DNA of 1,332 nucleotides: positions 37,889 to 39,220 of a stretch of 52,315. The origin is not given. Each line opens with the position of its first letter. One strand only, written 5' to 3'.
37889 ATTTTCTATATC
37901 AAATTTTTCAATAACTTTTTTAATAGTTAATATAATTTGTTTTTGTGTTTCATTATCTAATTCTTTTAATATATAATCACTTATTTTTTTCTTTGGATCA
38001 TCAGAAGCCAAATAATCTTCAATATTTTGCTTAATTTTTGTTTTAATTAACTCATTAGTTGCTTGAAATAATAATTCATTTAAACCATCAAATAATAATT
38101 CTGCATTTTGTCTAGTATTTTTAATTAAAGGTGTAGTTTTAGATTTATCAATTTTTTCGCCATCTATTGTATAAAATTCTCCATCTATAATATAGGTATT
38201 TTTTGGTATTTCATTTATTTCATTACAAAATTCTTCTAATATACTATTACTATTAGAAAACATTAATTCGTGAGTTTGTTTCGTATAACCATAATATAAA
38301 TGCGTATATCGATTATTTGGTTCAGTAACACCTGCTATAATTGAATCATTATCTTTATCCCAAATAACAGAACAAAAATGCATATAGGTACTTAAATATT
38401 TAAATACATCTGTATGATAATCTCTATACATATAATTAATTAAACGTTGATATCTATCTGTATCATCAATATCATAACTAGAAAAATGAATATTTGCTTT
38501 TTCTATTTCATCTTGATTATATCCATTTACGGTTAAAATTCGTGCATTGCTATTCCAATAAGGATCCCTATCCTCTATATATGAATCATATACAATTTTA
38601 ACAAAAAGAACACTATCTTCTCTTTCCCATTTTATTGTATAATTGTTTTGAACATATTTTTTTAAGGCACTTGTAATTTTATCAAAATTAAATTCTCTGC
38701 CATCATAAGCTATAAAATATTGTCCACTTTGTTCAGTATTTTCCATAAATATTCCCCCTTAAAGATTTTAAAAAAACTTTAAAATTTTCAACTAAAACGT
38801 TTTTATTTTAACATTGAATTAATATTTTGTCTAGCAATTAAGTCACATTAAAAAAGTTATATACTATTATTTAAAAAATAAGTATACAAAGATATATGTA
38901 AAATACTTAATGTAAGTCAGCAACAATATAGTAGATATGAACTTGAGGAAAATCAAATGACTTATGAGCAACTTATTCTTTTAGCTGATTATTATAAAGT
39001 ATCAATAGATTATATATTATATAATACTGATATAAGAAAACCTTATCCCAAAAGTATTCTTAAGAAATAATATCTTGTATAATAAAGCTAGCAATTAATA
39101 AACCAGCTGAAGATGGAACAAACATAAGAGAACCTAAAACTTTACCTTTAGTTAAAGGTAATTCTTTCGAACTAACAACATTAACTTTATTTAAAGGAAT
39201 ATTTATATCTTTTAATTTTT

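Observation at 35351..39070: Inserted three-gene cassette: novel-N-domain CobS/MoxR-like AAA+ ATPase + 292-aa partner + Fic, beside an XRE gene relic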

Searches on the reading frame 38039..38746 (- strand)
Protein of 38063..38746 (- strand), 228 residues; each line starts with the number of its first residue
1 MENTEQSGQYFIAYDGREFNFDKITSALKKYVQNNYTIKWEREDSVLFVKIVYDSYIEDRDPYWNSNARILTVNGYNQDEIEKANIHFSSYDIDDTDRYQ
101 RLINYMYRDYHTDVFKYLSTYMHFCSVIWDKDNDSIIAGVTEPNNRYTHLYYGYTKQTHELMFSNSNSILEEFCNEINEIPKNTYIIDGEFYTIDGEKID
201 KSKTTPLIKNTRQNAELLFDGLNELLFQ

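Call 19: search_protein_families(library=pfam, proteins=[window:38063-38746:-], max_evalue=10)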
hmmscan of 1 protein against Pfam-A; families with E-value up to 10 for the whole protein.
seq(228 aa): 1 family
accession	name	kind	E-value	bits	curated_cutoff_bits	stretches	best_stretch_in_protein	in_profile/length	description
PF02413.22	Caudo_TAP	-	0.11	13.1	22.1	1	154-216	6-69/131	Caudovirales tail fibre assembly protein, lambda gpK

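Call 29: search_solved_structures(query=A1, max_evalue=10, show_alignments=2)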
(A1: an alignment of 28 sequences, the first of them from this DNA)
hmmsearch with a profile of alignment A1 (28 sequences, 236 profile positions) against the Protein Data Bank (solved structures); distinct sequences matched with E-value up to 10: 8.
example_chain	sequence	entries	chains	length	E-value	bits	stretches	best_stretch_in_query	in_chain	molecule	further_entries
9sq9_A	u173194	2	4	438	0.14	14.8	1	151-223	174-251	Lipid II isoglutaminyl synthase (glutamine-hydrolyzing) subunit MurT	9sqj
5zvm_A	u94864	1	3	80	0.25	14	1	159-229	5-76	Spike glycoprotein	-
1aui_B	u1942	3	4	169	0.27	13.8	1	172-217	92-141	SERINE/THREONINE PHOSPHATASE 2B | CALCINEURIN B SUBUNIT ISOFORM 1 | SERINE/THREONINE PHOSPHATASE B2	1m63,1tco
1mf8_B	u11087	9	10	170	0.28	13.8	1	172-217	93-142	CALCINEURIN B SUBUNIT ISOFORM 1 | Calcineurin subunit B type 1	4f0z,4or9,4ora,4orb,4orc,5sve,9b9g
2p6b_B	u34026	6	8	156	0.35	13.5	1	172-217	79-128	Calcineurin subunit B isoform 1 | Calcineurin subunit B type 1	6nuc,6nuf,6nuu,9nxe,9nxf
3ll8_B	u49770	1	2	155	0.35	13.5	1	172-217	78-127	Calcineurin subunit B type 1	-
7u0t_A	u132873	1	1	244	0.64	12.6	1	172-217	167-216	Serine/threonine-protein phosphatase 2B catalytic subunit gamma isoform,Calcineurin subuni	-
2bez_C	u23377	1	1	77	1.1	11.9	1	161-229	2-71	Spike glycoprotein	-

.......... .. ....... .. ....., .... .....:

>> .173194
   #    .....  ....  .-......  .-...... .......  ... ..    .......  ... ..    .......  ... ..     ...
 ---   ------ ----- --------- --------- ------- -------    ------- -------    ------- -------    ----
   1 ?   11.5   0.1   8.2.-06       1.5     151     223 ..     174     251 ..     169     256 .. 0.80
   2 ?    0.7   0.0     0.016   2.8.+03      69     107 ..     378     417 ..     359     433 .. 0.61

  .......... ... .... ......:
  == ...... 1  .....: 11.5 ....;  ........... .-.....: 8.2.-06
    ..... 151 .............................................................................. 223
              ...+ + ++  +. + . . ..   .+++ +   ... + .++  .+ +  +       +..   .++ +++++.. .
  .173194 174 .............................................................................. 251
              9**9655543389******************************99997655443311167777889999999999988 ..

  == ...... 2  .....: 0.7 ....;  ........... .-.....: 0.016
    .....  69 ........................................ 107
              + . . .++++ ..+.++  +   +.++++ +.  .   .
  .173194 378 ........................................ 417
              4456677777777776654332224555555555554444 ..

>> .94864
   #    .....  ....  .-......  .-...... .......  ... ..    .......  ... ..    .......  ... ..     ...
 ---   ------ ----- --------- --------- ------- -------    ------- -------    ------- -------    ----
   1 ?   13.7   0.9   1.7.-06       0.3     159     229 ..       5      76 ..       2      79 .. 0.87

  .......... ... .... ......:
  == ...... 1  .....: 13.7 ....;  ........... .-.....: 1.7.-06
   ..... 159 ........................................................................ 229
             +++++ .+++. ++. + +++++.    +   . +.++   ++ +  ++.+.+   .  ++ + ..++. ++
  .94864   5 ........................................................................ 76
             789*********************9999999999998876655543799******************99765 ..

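Call 30: search_protein_families(library=pfam, alignment_id=A1, max_evalue=10)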
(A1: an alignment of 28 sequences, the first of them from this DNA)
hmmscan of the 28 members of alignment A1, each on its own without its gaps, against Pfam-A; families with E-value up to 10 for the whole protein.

A. member 1, seq(236 aa): 1 family
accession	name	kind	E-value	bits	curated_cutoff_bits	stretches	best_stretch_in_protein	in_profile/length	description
PF02413.22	Caudo_TAP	-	0.052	14.1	22.1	1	154-216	6-69/131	Caudovirales tail fibre assembly protein, lambda gpK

B. families by the number of members that match (of 28 scanned): 25 families
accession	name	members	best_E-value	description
PF13537.11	GATase_7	4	8.7e-07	Glutamine amidotransferase domain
PF12481.13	DUF3700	4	0.00062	Aluminium induced protein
PF13522.11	GATase_6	2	8.3e-05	Glutamine amidotransferase domain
PF18228.7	CdiI_N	2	0.0018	CdiI N-terminal domain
PF08587.17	UBA_2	2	0.0041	Ubiquitin associated domain (UBA)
PF19240.4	DUF5890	1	0.0014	Family of unknown function (DUF5890)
PF07307.16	HEPPP_synt_1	1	0.019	Heptaprenyl diphosphate synthase (HEPPP synthase) subunit 1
PF12236.14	Head-tail_con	1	0.04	Bacteriophage head to tail connecting protein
PF12161.14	HsdM_N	1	0.042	HsdM N-terminal domain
PF02413.22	Caudo_TAP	1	0.052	Caudovirales tail fibre assembly protein, lambda gpK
PF21786.3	Bflower_3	1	0.068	6-fold beta flower protein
PF02947.19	Flt3_lig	1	0.073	flt3 ligand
PF06461.17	CHDII_SANT-like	1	0.13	CHD subfamily II, SANT-like domain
PF18536.7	DUF5623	1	0.14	Domain of unknown function (DUF5623)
PF08534.16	Redoxin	1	0.15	Redoxin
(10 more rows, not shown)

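Call 43: predict_structure(alignment_id=A1)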
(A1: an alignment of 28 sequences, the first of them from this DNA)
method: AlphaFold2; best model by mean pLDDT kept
length: 236 residues; sequences in the alignment: 28
mean_pLDDT: 86.8   pTM: 0.81
mean pLDDT of the five models: 86.8, 86.7, 86.5, 85.6, 85.3
residues with pLDDT >= 90: 180; 70-90: 12; 50-70: 20; < 50: 24
segments of 3 or more residues with pLDDT < 50: 1-3, 202-221
pLDDT, mean of each block of 10 residues (from residue 1): 62 96 96 94 97 92 97 95 95 93 98 97 97 96 95 93 97 95 93 93 44 46 55 55
secondary structure, 60 per line:
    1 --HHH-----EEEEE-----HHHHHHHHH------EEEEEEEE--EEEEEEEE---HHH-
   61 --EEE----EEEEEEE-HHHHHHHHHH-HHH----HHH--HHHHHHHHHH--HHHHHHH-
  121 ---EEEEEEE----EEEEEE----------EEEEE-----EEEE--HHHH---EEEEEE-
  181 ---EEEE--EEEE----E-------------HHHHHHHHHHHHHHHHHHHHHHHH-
elements in order: E11-15 H21-29 E36-43 E46-53 E63-65 E70-76 H78-87 H101-110 H113-119 E124-130 E135-140 E151-155 E161-164 H167-170 E174-179 E184-187 E190-193 H212-235

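Call 48: fold_search(model_id=the predicted structure, library=pdb)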
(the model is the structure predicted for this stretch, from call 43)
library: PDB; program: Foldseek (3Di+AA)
matches with E <= 10: 1082; with E <= 0.001: 41
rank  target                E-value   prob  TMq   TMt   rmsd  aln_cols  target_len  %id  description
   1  1ct9_D                8.1e-10  1.00  0.61  0.31   3.6       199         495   12  CRYSTAL STRUCTURE OF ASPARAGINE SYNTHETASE B FROM ESCHERICHIA COLI (released 1999-12-15)
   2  1ct9_A                7.4e-09  1.00  0.60  0.31   3.8       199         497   13  CRYSTAL STRUCTURE OF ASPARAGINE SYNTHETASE B FROM ESCHERICHIA COLI (released 1999-12-15)
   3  1ct9_B                1.0e-08  1.00  0.60  0.31   3.6       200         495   12  CRYSTAL STRUCTURE OF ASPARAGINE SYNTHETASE B FROM ESCHERICHIA COLI (released 1999-12-15)
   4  9b6c_A                2.2e-07  1.00  0.57  0.28   5.5       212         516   13  Human asparagine synthetase Arg-142 to Ile-142 (R142I) variant (released 2025-01-08)
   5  6gq3_A                4.4e-07  1.00  0.57  0.29   5.9       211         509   11  Human asparagine synthetase (ASNS) in complex with 6-diazo-5-oxo-L-norleucine (DON) at 1.85 A resolution (released 2019-09-18)
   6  9b6c_B                5.0e-07  1.00  0.54  0.27   6.8       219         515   10  Human asparagine synthetase Arg-142 to Ile-142 (R142I) variant (released 2025-01-08)
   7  1xff_A                8.0e-07  1.00  0.52  0.52   6.3       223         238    8  Glutaminase domain of glucosamine 6-phosphate synthase complexed with glutamate (released 2004-09-28)
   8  8sue_A                1.0e-06  1.00  0.58  0.29   5.7       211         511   11  Human asparagine synthetase (apo-ASNS) (released 2024-05-22)
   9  8sue_B                1.1e-06  1.00  0.55  0.28   3.9       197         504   10  Human asparagine synthetase (apo-ASNS) (released 2024-05-22)
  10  1jxa_A                1.2e-06  1.00  0.59  0.26   4.4       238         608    9  GLUCOSAMINE 6-PHOSPHATE SYNTHASE WITH GLUCOSE 6-PHOSPHATE (released 2001-11-21)
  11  6zmj_B                2.4e-06  1.00  0.43  0.19   9.1       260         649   10  Crystal structure of human GFAT-1 R203H (released 2020-08-05)
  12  1xff_B                3.1e-06  1.00  0.52  0.51   6.3       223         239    8  Glutaminase domain of glucosamine 6-phosphate synthase complexed with glutamate (released 2004-09-28)
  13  3ooj_E                4.9e-06  1.00  0.51  0.23   6.3       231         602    9  C1A mutant of E. coli GlmS in complex with glucose-6P and glutamate (released 2011-10-19)
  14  7ndl_B                5.8e-06  1.00  0.45  0.19   9.9       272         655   10  Crystal structure of human GFAT-1 S205D (released 2021-03-10)
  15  3ooj_G                6.9e-06  1.00  0.52  0.23   6.0       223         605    8  C1A mutant of E. coli GlmS in complex with glucose-6P and glutamate (released 2011-10-19)
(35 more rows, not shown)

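Call 50: search_protein_representatives(alignment_id=A1)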
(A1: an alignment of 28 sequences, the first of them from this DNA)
Query: 28 sequences, 236 profile positions. Proteins with E-value up to 0.001 (for the whole library): 118; up to 1e-10: 64; up to 1e-30: 27. The best 118 are listed.
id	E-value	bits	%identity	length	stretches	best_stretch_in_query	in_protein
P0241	2.4e-98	344.7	-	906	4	11-193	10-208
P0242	1.6e-86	306.0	-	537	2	4-223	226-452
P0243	1.6e-76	273.2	-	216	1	1-210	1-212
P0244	2.8e-74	265.9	-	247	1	4-211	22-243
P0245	4.7e-68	245.5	-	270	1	2-214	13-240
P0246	2.4e-59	217.0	-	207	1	6-202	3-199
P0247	1.4e-57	211.3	-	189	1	61-218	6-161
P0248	3.9e-50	186.9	-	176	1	2-174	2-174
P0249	2.4e-47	177.8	-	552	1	4-216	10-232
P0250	5.4e-47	176.6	-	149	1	1-134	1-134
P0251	1.4e-46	175.3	-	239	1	1-135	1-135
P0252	5.2e-46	173.4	-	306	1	6-213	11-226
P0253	2.7e-44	167.8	-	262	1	6-203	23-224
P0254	1.9e-43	164.9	-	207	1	9-197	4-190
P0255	5.9e-43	163.4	-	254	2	100-202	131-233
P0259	1.5e-36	142.4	-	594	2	10-214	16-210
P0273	5.5e-23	98.0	-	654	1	10-189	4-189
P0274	1.9e-22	96.2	-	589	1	7-204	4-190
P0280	1.7e-18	83.3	-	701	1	3-199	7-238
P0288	1.2e-15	74.0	-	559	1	1-197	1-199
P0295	1.0e-12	64.4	-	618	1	9-213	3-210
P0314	6.5e-09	51.9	-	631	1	10-202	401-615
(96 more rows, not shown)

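Call 52: search_protein_families(library=pfam, proteins=[P0241, P0242, P0249, P0259, P0273, P0274, P0280, P0288, P0295, P0314], max_evalue=0.001)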
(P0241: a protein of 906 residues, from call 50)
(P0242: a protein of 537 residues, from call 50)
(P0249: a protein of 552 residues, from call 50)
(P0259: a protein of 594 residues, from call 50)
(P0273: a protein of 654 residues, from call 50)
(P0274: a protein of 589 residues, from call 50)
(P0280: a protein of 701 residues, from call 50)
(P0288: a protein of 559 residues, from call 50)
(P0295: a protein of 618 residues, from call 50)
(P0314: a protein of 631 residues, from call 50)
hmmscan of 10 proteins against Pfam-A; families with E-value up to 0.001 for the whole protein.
P0241 (906 aa): 1 family
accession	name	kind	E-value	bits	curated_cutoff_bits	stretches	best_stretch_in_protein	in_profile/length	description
PF12481.13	DUF3700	-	4.1e-05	23.6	27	0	375-420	137-181/228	Aluminium induced protein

P0242 (537 aa): 0 families

P0249 (552 aa): 0 families

P0259 (594 aa): 3 families
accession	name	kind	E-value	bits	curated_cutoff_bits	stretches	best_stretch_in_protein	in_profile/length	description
PF07728.20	AAA_5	-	6.6e-15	55.8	22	1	360-491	2-139/139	AAA domain (dynein-related subfamily)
PF00004.35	AAA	-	4.9e-06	27.5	21.2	1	360-468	1-110/131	ATPase family associated with various cellular activities (AAA)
PF00493.29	MCM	-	0.00029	20.5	23.3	1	316-500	18-207/224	MCM P-loop domain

P0273 (654 aa): 2 families
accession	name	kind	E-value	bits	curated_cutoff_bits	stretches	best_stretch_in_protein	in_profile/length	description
PF07728.20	AAA_5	-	8.6e-12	45.7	22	1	419-551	1-139/139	AAA domain (dynein-related subfamily)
PF00004.35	AAA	-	0.00022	22.1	21.2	1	420-491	1-70/131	ATPase family associated with various cellular activities (AAA)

P0274 (589 aa): 0 families

P0280 (701 aa): 2 families
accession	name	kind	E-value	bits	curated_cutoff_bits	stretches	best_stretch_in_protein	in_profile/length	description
PF07728.20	AAA_5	-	3.7e-12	46.9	22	1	460-597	1-139/139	AAA domain (dynein-related subfamily)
PF00158.32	Sigma54_activat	-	0.00011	22.4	20.2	1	442-573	6-142/168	Sigma-54 interaction domain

P0288 (559 aa): 3 families
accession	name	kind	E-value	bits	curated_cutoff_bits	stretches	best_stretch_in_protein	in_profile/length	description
PF00004.35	AAA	-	2.4e-12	47.9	21.2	1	292-423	1-123/131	ATPase family associated with various cellular activities (AAA)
PF05621.17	TniB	-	3.7e-05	23.7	22.4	0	339-428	98-184/189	Bacterial TniB protein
PF07728.20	AAA_5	-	5.5e-05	23.6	22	1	291-373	1-78/139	AAA domain (dynein-related subfamily)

P0295 (618 aa): 3 families
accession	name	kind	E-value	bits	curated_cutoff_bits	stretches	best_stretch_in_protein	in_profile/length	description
PF07728.20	AAA_5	-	2e-15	57.4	22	1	383-515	1-139/139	AAA domain (dynein-related subfamily)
PF00004.35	AAA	-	0.00098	20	21.2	0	384-492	1-110/131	ATPase family associated with various cellular activities (AAA)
PF12481.13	DUF3700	-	0.00099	19.1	27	0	123-199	132-210/228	Aluminium induced protein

P0314 (631 aa): 0 families

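Call 76: find_related_loci(query=A1, collection=viral_contigs, flank=8000)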
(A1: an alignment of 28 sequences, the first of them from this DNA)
Query A1 (236 aa) in viral_contigs; peptide patterns used: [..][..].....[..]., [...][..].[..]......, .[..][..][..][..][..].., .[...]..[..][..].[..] (x = any residue, [..] = any of these).
193 stretches matched a pattern, but none encodes a relative of the query by tblastn (E <= 1e-3).

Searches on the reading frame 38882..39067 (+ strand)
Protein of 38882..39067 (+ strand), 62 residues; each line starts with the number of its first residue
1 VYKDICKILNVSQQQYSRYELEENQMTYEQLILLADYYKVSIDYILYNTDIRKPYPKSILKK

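Call 91: search_solved_structures(query=window:38882-39067:+, max_evalue=1, show_alignments=2)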
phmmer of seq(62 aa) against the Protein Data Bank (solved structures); distinct sequences matched with E-value up to 1: 2.
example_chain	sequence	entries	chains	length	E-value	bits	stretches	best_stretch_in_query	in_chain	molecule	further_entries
7t8i_A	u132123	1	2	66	0.057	17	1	3-46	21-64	Phage element (ICEBs1)transcriptional regulator (Xre family)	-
3op9_A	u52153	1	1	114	0.1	16.2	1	4-46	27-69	Pli0006 protein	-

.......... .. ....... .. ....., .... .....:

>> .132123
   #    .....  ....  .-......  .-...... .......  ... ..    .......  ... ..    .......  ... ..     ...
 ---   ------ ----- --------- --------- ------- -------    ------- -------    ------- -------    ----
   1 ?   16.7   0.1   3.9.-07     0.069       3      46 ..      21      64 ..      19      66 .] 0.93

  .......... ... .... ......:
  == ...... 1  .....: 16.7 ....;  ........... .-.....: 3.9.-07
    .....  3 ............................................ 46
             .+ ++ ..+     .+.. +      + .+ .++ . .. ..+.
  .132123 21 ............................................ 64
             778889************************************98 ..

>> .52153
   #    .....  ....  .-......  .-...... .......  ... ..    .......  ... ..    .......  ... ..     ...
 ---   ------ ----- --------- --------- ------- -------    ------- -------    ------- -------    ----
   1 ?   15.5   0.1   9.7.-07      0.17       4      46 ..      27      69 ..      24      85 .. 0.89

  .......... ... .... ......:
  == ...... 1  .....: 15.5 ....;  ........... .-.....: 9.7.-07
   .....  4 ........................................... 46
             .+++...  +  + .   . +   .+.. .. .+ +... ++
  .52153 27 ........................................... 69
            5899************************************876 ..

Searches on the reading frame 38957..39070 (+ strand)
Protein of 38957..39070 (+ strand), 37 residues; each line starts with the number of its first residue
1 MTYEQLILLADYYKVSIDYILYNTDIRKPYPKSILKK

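Call 67: search_protein_families(library=pfam, proteins=[window:38957-39070:+], max_evalue=0.01)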
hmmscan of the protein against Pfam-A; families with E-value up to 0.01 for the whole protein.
window:38957-39070:+ (37 aa): 0 families
